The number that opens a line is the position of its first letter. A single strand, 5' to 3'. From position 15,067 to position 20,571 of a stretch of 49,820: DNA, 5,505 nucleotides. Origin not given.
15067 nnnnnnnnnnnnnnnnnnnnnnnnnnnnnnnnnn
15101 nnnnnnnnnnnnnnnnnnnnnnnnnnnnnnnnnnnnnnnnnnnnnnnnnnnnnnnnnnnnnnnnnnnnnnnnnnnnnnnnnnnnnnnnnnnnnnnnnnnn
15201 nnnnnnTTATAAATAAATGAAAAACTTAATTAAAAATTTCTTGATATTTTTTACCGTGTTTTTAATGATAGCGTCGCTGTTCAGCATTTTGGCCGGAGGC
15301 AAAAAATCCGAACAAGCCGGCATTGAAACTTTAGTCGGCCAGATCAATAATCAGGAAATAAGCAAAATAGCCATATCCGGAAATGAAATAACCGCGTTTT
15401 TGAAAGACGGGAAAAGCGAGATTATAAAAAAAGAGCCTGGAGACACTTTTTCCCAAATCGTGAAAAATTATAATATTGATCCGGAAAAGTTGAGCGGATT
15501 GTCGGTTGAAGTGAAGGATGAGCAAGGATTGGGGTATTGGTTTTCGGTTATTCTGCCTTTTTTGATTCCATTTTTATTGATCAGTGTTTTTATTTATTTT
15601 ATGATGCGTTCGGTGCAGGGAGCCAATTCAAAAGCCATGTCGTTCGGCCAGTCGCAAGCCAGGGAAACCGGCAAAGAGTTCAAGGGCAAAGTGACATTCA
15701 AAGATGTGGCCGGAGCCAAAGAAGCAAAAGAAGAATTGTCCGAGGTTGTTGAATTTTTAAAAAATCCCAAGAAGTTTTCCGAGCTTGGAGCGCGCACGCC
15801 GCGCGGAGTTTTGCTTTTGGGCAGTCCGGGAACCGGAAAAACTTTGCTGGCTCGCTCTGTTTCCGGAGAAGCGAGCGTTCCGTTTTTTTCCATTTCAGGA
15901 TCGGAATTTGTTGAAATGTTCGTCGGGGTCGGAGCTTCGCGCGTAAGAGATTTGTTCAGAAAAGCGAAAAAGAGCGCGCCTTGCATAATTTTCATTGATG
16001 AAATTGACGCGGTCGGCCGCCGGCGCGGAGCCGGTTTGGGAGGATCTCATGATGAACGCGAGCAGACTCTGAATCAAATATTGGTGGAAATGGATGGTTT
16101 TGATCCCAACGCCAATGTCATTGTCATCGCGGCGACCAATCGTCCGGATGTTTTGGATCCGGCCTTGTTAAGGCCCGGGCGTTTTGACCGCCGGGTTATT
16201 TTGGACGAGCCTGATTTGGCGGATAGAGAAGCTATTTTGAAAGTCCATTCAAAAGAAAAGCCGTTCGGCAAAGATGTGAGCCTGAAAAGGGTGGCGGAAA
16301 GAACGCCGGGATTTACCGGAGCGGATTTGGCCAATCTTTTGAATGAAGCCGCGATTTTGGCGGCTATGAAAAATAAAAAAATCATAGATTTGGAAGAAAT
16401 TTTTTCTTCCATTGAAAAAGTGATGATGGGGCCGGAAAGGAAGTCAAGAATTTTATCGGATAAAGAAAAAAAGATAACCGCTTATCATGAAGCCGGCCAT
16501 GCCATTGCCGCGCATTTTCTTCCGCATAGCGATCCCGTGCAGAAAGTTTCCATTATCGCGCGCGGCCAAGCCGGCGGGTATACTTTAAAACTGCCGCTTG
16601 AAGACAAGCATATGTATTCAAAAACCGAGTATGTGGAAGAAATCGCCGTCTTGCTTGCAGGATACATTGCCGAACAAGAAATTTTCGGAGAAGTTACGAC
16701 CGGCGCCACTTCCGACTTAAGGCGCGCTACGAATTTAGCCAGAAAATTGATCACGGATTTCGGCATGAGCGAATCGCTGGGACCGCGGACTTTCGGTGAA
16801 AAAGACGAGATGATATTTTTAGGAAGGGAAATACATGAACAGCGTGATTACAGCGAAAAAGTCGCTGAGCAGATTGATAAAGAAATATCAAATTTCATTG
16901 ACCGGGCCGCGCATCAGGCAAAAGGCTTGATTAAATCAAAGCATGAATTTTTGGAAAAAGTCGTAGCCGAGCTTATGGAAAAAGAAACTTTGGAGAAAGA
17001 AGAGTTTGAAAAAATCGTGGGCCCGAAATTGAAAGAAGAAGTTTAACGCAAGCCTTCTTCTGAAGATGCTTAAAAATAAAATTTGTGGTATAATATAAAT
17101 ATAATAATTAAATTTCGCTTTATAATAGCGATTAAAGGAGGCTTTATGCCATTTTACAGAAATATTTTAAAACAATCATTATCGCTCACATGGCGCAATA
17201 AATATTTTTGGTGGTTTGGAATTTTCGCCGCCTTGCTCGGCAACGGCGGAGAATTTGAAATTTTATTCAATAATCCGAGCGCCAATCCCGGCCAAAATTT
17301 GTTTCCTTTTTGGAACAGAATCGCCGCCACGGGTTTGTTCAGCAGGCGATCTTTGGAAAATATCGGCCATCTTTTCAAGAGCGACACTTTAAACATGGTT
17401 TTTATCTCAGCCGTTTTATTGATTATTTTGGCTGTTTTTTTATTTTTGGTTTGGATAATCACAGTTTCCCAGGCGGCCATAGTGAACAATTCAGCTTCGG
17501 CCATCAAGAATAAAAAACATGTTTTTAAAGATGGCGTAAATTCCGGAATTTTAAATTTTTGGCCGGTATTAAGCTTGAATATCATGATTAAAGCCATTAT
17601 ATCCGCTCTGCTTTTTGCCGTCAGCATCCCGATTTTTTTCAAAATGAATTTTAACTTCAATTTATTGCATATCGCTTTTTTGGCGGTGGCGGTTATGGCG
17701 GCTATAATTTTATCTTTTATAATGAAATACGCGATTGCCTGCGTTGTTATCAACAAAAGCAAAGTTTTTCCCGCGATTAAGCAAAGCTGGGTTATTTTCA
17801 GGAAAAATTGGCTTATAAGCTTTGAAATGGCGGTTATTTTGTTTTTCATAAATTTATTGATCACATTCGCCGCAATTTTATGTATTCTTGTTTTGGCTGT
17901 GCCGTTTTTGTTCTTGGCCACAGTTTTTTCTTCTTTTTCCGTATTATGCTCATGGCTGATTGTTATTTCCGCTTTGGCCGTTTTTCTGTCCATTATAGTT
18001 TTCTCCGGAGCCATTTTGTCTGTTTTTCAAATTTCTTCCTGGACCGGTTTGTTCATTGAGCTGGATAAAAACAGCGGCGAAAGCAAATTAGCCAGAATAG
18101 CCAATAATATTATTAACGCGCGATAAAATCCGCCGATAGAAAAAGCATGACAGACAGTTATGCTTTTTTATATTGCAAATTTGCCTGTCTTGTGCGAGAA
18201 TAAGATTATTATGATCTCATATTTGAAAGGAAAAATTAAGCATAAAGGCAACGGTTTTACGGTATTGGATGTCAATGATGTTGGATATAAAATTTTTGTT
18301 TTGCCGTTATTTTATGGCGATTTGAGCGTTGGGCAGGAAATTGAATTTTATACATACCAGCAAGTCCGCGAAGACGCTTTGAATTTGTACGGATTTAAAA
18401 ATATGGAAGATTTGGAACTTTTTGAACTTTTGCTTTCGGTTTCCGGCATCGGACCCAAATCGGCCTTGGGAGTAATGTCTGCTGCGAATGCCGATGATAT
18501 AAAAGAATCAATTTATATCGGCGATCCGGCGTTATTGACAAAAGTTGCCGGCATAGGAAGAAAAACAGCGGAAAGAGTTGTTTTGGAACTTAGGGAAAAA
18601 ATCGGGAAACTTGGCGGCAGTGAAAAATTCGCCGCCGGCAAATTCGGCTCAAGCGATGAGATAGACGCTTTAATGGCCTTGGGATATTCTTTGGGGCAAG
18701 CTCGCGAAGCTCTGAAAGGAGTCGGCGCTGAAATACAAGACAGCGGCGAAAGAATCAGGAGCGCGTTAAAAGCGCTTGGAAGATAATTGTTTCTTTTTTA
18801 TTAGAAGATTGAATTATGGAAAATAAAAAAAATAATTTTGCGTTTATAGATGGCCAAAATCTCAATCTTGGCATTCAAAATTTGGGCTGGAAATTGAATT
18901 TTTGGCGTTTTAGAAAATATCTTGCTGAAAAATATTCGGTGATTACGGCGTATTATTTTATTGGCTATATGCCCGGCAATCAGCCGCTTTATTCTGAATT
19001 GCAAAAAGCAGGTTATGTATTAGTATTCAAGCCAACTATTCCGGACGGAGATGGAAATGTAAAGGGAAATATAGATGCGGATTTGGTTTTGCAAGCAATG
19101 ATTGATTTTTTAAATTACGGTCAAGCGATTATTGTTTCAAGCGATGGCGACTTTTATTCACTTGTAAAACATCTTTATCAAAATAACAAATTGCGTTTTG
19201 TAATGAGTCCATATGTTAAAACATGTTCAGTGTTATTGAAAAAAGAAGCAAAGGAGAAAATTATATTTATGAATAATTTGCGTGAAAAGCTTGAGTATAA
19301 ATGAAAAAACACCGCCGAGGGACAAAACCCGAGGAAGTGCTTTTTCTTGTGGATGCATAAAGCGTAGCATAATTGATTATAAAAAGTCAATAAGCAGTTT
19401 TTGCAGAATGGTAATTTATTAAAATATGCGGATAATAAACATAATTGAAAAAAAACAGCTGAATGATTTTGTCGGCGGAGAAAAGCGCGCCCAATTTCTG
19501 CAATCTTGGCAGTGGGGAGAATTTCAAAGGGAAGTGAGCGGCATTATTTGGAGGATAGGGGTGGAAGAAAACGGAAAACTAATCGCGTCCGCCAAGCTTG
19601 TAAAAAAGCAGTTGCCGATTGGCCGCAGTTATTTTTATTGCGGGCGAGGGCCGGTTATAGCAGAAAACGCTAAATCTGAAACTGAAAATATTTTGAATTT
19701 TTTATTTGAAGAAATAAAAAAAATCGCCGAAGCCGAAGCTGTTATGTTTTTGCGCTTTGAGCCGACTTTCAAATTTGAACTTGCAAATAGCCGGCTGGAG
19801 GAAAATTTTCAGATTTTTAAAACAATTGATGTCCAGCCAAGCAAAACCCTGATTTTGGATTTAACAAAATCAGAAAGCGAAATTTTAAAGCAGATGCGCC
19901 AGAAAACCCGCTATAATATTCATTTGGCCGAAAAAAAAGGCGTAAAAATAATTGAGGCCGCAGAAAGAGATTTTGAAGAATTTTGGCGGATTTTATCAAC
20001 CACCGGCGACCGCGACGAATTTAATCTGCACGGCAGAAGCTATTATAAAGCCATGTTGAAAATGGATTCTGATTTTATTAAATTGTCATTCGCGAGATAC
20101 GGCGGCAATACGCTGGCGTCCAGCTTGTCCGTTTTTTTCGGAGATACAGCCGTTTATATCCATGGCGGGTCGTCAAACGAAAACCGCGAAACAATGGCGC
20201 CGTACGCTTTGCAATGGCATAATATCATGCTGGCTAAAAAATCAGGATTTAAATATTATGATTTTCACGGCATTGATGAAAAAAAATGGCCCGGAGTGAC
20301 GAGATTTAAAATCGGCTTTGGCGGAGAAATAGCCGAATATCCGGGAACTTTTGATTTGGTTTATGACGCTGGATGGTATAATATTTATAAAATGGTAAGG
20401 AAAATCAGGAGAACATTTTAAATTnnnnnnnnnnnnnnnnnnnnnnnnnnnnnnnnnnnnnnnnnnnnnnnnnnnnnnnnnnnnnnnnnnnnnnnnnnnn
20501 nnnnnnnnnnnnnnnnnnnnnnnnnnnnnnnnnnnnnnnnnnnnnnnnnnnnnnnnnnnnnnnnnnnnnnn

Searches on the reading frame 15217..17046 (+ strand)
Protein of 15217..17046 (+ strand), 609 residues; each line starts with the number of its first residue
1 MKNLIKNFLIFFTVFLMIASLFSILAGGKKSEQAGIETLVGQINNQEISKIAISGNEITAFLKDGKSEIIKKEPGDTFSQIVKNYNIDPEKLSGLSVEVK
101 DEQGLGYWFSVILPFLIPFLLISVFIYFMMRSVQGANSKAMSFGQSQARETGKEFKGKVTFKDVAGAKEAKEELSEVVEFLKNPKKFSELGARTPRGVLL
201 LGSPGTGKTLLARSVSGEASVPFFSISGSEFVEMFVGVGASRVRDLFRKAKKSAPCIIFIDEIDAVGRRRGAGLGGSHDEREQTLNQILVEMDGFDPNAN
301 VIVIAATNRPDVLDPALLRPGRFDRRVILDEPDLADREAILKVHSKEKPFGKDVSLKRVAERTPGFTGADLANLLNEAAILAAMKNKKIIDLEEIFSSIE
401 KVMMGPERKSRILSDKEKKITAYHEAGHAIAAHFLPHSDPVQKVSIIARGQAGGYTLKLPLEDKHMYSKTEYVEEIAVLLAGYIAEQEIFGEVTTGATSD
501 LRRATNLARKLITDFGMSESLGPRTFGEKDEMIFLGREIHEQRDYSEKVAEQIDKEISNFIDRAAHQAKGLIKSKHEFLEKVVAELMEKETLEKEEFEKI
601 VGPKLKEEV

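Call 61: search_protein_families(library=pfam, proteins=[window:15217-17046:+], max_evalue=0.0001)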
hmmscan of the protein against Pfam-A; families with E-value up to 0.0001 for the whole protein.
window:15217-17046:+ (609 aa): 5 families
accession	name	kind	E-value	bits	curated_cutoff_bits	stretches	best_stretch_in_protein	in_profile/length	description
PF01434.24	Peptidase_M41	-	2.1e-66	223.9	29.9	1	411-600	1-191/191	Peptidase family M41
PF00004.35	AAA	-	8.2e-46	156.1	21.2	1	198-329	1-129/131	ATPase family associated with various cellular activities (AAA)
PF17862.7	AAA_lid_3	-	4.3e-13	49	27.2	1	353-395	1-43/45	AAA+ lid domain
PF07728.20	AAA_5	-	6.1e-07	30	22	1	197-319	1-137/139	AAA domain (dynein-related subfamily)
PF06068.19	TIP49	-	2.5e-05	24.1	23.8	1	163-233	25-90/347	TIP49 P-loop domain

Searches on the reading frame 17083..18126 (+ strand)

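Call 10: search_protein_families(library=pfam, proteins=[window:17083-18126:+], max_evalue=0.001)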
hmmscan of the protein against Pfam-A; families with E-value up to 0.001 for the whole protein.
window:17083-18126:+ (347 aa): 1 family
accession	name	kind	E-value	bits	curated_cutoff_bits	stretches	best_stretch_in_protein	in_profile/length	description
PF24400.1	DUF7544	-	0.00059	19.6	27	1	45-312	29-277/302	Family of unknown function (DUF7544)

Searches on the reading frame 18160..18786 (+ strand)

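Call 10: search_protein_families(library=pfam, proteins=[window:18160-18786:+], max_evalue=0.001)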
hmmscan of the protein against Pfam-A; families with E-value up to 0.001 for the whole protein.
window:18160-18786:+ (208 aa): 6 families
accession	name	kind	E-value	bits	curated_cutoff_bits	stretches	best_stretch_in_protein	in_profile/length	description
PF01330.27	RuvA_N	-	3.1e-20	72.5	23.6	1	18-78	1-61/61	RuvA N terminal domain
PF14520.12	HHH_5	-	3.1e-15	56.8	27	1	88-146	1-57/57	Helix-hairpin-helix domain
PF00633.29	HHH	-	2.7e-08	33.7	24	0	124-141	11-28/30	Helix-hairpin-helix motif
PF07499.19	RuvA_C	-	1.1e-07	32.6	24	1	168-206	7-46/47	RuvA, C-terminal domain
PF12836.13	HHH_3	-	0.00013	22.4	27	0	123-151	13-40/65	Helix-hairpin-helix motif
PF21176.3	RecR_HhH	-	0.00026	21.2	27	0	126-144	8-26/45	RecR, helix-hairpin-helix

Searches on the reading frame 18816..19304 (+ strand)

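Call 10: search_protein_families(library=pfam, proteins=[window:18816-19304:+], max_evalue=0.001)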
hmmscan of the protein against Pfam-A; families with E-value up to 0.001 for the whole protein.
window:18816-19304:+ (162 aa): 1 family
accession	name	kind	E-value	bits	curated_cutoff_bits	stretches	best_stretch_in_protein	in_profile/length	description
PF01936.24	NYN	-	5.2e-13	50.2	24.2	1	10-133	5-126/145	NYN domain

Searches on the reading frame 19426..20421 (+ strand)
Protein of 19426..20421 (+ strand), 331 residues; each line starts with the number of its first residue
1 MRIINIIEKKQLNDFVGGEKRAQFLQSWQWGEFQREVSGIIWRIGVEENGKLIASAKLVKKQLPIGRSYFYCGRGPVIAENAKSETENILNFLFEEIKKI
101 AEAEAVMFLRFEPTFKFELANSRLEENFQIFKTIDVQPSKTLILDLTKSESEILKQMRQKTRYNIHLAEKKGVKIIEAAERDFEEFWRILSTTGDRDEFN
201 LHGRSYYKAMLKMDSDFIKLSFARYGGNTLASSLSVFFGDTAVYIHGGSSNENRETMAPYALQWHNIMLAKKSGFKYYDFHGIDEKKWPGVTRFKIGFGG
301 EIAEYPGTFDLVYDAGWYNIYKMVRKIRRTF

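Call 10: search_protein_families(library=pfam, proteins=[window:19426-20421:+], max_evalue=0.001)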
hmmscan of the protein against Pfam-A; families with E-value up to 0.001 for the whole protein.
window:19426-20421:+ (331 aa): 2 families
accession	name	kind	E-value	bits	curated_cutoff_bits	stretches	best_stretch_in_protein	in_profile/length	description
PF02388.22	FemAB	-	3.6e-50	171.4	24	2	7-222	1-235/406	FemAB family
PF13480.13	Acetyltransf_6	-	7.7e-11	42.8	22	1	156-285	2-139/143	Acetyltransferase (GNAT) domain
